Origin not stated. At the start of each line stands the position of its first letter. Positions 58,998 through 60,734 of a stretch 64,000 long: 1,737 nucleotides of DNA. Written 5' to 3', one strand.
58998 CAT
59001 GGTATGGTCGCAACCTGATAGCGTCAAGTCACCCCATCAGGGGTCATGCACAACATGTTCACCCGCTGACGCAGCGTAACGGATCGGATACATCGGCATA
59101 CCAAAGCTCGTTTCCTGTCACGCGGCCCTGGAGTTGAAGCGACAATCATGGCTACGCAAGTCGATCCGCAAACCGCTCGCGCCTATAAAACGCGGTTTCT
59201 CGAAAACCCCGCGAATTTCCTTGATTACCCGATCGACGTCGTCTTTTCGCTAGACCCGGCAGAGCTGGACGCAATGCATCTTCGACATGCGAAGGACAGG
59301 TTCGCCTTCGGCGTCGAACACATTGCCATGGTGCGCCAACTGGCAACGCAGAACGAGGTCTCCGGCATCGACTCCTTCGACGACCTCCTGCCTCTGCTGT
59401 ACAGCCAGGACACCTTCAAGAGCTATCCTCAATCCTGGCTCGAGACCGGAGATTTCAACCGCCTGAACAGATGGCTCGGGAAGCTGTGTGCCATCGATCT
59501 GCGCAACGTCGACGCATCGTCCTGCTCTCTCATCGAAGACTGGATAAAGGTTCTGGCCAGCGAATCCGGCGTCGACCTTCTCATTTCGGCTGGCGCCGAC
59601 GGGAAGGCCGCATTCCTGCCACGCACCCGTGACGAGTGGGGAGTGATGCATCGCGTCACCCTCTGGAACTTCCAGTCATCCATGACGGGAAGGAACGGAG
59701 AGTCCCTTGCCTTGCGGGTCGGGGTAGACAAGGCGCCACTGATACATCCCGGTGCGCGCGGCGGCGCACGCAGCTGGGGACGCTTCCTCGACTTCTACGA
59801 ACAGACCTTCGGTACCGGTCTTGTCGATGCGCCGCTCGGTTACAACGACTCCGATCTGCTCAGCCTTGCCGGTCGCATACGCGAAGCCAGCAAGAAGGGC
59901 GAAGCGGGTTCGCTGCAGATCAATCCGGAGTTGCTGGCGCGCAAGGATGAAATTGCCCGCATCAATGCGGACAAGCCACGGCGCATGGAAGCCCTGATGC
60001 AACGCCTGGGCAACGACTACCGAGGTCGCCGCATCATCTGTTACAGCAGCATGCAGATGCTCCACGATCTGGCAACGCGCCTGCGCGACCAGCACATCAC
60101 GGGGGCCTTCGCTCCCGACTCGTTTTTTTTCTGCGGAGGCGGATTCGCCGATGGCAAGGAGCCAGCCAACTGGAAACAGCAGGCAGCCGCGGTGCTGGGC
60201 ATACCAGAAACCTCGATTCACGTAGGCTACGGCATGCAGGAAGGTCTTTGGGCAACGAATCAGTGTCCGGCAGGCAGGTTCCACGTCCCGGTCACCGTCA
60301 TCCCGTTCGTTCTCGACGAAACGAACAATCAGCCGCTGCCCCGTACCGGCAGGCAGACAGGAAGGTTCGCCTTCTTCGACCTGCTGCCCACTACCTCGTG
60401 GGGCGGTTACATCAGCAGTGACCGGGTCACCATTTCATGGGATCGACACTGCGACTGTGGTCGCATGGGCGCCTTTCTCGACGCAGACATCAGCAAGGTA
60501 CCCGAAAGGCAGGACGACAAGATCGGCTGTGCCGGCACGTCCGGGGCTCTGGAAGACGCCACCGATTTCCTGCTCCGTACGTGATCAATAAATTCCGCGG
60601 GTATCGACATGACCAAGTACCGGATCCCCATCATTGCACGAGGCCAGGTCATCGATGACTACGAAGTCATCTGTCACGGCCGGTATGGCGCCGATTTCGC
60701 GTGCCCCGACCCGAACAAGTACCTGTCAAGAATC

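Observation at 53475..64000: Lux-like but non-lux system: duplicated LuxC and LuxE homologs next to a luciferase-family oxidoreductase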

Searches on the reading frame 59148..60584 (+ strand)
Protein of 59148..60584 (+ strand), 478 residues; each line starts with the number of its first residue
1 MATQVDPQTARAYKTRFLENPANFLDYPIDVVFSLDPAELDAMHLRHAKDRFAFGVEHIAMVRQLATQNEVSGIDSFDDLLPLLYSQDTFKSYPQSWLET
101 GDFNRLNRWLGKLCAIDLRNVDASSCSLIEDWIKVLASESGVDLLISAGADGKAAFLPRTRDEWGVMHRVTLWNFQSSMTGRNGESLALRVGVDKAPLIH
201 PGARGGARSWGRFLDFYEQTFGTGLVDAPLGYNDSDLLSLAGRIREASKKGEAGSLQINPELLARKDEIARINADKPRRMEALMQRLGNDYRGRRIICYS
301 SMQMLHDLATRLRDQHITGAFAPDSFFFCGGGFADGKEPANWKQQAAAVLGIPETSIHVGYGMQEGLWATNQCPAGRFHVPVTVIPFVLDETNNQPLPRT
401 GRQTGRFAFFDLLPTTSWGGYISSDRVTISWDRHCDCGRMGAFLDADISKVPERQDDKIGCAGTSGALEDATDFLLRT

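Call 7: search_protein_families(library=pfam, proteins=[window:59148-60584:+], max_evalue=0.01)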
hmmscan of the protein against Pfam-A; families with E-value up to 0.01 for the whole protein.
window:59148-60584:+ (478 aa): 0 families

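Call 8: search_protein_families(library=ncbifam, proteins=[window:59148-60584:+], max_evalue=0.01)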
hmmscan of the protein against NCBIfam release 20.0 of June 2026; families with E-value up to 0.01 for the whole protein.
window:59148-60584:+ (478 aa): 0 families

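Call 9: search_protein_families(library=pfam, proteins=[window:59148-60584:+], max_evalue=10)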
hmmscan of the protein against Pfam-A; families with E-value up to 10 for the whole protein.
window:59148-60584:+ (478 aa): 2 families
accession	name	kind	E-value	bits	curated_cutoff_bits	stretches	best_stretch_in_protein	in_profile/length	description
PF25809.1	STEEP1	-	0.11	12.7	27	1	434-458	11-35/110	STEEP1 domain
PF18791.7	Transp_inhibit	-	0.21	11.6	33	1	406-423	13-29/47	Transport inhibitor response 1 protein domain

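Call 31: search_solved_structures(query=A2, max_evalue=0.01, show_alignments=1)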
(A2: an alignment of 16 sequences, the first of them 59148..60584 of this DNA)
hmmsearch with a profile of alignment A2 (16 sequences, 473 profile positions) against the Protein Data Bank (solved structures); distinct sequences matched with E-value up to 0.01: 2.
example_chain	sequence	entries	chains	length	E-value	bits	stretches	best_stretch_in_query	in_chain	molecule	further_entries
7xc6_E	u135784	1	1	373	4.4e-12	48.9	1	270-418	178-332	LuxE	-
2y4o_A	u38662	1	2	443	0.0022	20.2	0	137-184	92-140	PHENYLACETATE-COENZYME A LIGASE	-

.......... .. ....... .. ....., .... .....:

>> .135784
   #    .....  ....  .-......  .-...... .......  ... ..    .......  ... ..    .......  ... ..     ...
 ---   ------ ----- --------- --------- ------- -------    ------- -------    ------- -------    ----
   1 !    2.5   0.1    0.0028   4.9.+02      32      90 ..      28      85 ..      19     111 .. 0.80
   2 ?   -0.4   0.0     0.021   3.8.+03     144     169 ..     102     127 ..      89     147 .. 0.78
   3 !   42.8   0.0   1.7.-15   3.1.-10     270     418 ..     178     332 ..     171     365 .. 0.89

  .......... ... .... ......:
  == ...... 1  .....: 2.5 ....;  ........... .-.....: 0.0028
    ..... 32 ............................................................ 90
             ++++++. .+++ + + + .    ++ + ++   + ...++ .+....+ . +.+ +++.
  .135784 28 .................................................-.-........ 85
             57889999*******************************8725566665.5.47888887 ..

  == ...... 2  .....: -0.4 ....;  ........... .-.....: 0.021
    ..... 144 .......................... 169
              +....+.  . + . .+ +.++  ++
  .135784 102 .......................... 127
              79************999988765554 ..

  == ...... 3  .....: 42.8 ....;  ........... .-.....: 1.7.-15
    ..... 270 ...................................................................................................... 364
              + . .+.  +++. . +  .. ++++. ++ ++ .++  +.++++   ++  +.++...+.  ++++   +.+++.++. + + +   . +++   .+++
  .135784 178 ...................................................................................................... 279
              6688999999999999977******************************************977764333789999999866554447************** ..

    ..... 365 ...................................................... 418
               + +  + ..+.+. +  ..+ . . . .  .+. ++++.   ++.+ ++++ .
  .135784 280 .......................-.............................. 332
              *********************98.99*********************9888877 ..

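Call 46: predict_structure(alignment_id=A2)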
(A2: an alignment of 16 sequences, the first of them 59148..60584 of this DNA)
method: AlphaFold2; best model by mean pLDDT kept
length: 478 residues; sequences in the alignment: 16
mean_pLDDT: 82.8   pTM: 0.85
mean pLDDT of the five models: 82.8, 81.6, 80.1, 79.7, 79.6
residues with pLDDT >= 90: 174; 70-90: 218; 50-70: 71; < 50: 15
segments of 3 or more residues with pLDDT < 50: 1-3, 183-191
pLDDT, mean of each block of 10 residues (from residue 1): 71 92 84 90 96 96 97 97 90 88 94 94 92 92 80 84 83 73 50 67 59 67 56 74 81 81 78 78 82 86 87 88 87 76 93 90 78 88 94 94 96 92 92 89 90 57 63 66
secondary structure, 60 per line:
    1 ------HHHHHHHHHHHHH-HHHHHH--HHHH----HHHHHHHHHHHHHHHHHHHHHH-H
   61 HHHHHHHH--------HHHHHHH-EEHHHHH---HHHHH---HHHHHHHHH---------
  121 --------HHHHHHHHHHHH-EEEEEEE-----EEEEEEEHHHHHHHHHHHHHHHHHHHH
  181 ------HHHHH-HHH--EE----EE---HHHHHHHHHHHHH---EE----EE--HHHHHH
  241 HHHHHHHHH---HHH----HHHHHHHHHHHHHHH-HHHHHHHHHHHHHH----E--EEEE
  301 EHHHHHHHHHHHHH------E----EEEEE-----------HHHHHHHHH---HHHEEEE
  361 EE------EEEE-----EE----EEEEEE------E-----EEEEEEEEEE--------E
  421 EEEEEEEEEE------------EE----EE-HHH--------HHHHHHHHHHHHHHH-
elements in order: H7-19 H21-26 H29-32 H37-58 H60-68 H77-83 H87-91 H95-99 H103-111 H129-140 E142-148 E154-160 H161-180 H187-191 H209-221 H235-249 H260-274 H276-289 E297-301 H302-314 E326-330 H342-350 E357-362 E369-372 E384-389 E402-411 E420-430 H463-477

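Call 52: fold_search(model_id=the predicted structure, library=pdb)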
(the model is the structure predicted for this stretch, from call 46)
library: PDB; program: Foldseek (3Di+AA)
matches with E <= 10: 487; with E <= 0.001: 87
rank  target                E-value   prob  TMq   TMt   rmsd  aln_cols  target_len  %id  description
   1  4r1m_A                3.3e-12  1.00  0.52  0.57   6.1       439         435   12  Crystal structure of a Putative Acyl-CoA ligase (BT_0428) from Bacteroides thetaiotaomicron VPI-5482 at 2.48 A resolut (released 2014-08-27)
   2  4r1l_C                9.5e-12  1.00  0.52  0.56   5.9       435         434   11  Crystal structure of a Putative Acyl-CoA ligase (BT_0428) from Bacteroides thetaiotaomicron VPI-5482 at 2.42 A resolut (released 2014-08-27)
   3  4r1m_C                1.0e-11  1.00  0.52  0.57   6.1       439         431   12  Crystal structure of a Putative Acyl-CoA ligase (BT_0428) from Bacteroides thetaiotaomicron VPI-5482 at 2.48 A resolut (released 2014-08-27)
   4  4rvo_D                1.9e-11  1.00  0.49  0.54   9.7       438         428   11  Crystal structure of a Putative Acyl-CoA ligase (BT_0428) from Bacteroides thetaiotaomicron VPI-5482 at 2.41 A resolut (released 2014-12-31)
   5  4r1l_A                2.0e-11  1.00  0.49  0.54   9.9       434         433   12  Crystal structure of a Putative Acyl-CoA ligase (BT_0428) from Bacteroides thetaiotaomicron VPI-5482 at 2.42 A resolut (released 2014-08-27)
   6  2y27_B                2.0e-11  1.00  0.48  0.54   9.9       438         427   11  crystal structure of PaaK1 in complex with ATP from Burkholderia cenocepacia (released 2011-05-04)
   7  4rvo_B                3.8e-11  1.00  0.48  0.53   9.7       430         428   11  Crystal structure of a Putative Acyl-CoA ligase (BT_0428) from Bacteroides thetaiotaomicron VPI-5482 at 2.41 A resolut (released 2014-12-31)
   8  4r1m_D                5.8e-11  1.00  0.50  0.55   6.1       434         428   12  Crystal structure of a Putative Acyl-CoA ligase (BT_0428) from Bacteroides thetaiotaomicron VPI-5482 at 2.48 A resolut (released 2014-08-27)
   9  4rvn_D                7.1e-11  1.00  0.51  0.57   5.8       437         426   11  Crystal structure of a Putative Acyl-CoA ligase (BT_0428) from Bacteroides thetaiotaomicron VPI-5482 at 2.20 A resolut (released 2015-01-21)
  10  2y4o_B                7.9e-11  1.00  0.52  0.57   5.8       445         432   13  Crystal Structure of PaaK2 in complex with phenylacetyl adenylate (released 2011-03-09)
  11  4rvn_B                8.3e-11  1.00  0.49  0.55   9.7       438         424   11  Crystal structure of a Putative Acyl-CoA ligase (BT_0428) from Bacteroides thetaiotaomicron VPI-5482 at 2.20 A resolut (released 2015-01-21)
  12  2y27_A                8.8e-11  1.00  0.50  0.55   9.7       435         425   12  crystal structure of PaaK1 in complex with ATP from Burkholderia cenocepacia (released 2011-05-04)
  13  4r1m_B                1.8e-10  1.00  0.51  0.56   5.8       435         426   13  Crystal structure of a Putative Acyl-CoA ligase (BT_0428) from Bacteroides thetaiotaomicron VPI-5482 at 2.48 A resolut (released 2014-08-27)
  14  4r1l_B                1.8e-10  1.00  0.48  0.54  10.0       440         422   11  Crystal structure of a Putative Acyl-CoA ligase (BT_0428) from Bacteroides thetaiotaomicron VPI-5482 at 2.42 A resolut (released 2014-08-27)
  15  2y4n_A                1.9e-10  1.00  0.47  0.53  10.0       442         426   11  PaaK1 in complex with phenylacetyl adenylate (released 2011-03-01)
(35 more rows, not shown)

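Call 65: find_related_loci(query=A3, collection=metagenome_contigs, flank=6000)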
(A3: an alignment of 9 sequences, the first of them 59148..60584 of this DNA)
Query A3 (478 aa) in metagenome_contigs; peptide patterns used: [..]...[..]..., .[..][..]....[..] (x = any residue, [..] = any of these).
131 stretches matched a pattern; 7 encode a relative of the query (tblastn E <= 1e-3); 7 distinct loci.
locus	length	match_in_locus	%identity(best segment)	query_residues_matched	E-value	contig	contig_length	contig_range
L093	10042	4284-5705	71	1-478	0e+0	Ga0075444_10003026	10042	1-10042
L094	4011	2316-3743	69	1-477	0e+0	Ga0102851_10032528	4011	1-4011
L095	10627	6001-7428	68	1-477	0e+0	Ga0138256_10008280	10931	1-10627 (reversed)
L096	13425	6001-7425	59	1-477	0e+0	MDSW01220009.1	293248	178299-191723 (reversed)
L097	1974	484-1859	70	18-477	0e+0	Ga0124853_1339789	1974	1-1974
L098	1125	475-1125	66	1-218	2e-101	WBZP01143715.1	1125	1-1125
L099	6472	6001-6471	65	1-157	4e-63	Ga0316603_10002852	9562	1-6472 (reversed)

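Call 67: find_homologous_proteins(query=window:59148-60584:+, max_evalue=1e-60)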
Query window:59148-60584:+ (478 aa): 110 proteins with E <= 1e-60 among 8000 candidates.
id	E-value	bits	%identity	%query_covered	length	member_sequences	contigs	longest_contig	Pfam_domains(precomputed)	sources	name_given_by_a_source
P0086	0.0e+0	1068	96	100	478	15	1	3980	-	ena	-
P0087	2.5e-298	1008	90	100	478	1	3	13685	-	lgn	-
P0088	2.7e-259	879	78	100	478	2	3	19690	-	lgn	-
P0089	7.8e-249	844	74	100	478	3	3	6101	-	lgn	-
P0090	2.6e-245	833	75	100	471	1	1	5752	-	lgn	-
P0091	2.1e-238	810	72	100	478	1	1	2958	-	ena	-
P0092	1.6e-237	807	72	100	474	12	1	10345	-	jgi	jgi:hypothetical protein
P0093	7.4e-235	798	72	100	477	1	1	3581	-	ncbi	-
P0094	3.0e-234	796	72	100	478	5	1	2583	-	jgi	-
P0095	2.1e-233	794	70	100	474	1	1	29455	-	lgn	-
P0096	4.3e-233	792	69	100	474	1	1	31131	-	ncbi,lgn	-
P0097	6.1e-231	785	70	99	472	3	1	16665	-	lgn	-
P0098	3.0e-230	783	69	100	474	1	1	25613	-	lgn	-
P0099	6.6e-230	782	70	100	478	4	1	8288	-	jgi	jgi:hypothetical protein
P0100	2.9e-229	780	69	100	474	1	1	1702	-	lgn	-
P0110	2.1e-193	662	59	100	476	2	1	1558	PF04443.18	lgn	-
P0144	7.7e-78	280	34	96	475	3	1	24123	PF04443.18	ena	-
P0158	2.9e-75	272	33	96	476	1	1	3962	PF04443.18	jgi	jgi:hypothetical protein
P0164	1.1e-73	267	34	96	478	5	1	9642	PF04443.18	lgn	-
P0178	2.8e-70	256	33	99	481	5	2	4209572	PF04443.18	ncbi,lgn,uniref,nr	ncbi:hypothetical protein HGA11_27655 [Mycolicibacterium septicum DSM 44393]|uniref:Acyl-protein syn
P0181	1.4e-69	253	33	96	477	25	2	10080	PF04443.18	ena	-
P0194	3.6e-61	225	32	91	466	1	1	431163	PF04443.18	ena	-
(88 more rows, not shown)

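Call 81: search_protein_families(library=pfam, proteins=[L099:3412-4752:+, L099:4611-5837:+, L099:3646-4788:-, L095:345-1658:-], max_evalue=0.001)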
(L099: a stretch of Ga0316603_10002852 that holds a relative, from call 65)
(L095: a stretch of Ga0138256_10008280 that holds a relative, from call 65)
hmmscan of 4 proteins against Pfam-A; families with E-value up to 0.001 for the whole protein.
L099:3412-4752:+ (446 aa): 1 family
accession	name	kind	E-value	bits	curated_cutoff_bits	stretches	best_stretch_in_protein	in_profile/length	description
PF00202.27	Aminotran_3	-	2.3e-57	194.9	30.5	1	52-431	11-395/403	Aminotransferase class-III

L099:4611-5837:+ (408 aa): 1 family
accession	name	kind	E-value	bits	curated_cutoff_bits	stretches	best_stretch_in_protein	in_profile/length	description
PF00296.26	Bac_luciferase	-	7.8e-24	85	27.9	1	112-392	18-307/314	Luciferase-like monooxygenase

L099:3646-4788:- (380 aa): 0 families

L095:345-1658:- (437 aa): 2 families
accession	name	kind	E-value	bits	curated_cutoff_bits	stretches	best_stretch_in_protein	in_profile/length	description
PF07690.21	MFS_1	-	1.7e-48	165.8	33.4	1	34-385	1-347/347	Major Facilitator Superfamily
PF03137.26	OATP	-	7e-15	54.8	25.8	1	227-315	285-373/545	Organic Anion Transporter Polypeptide (OATP) family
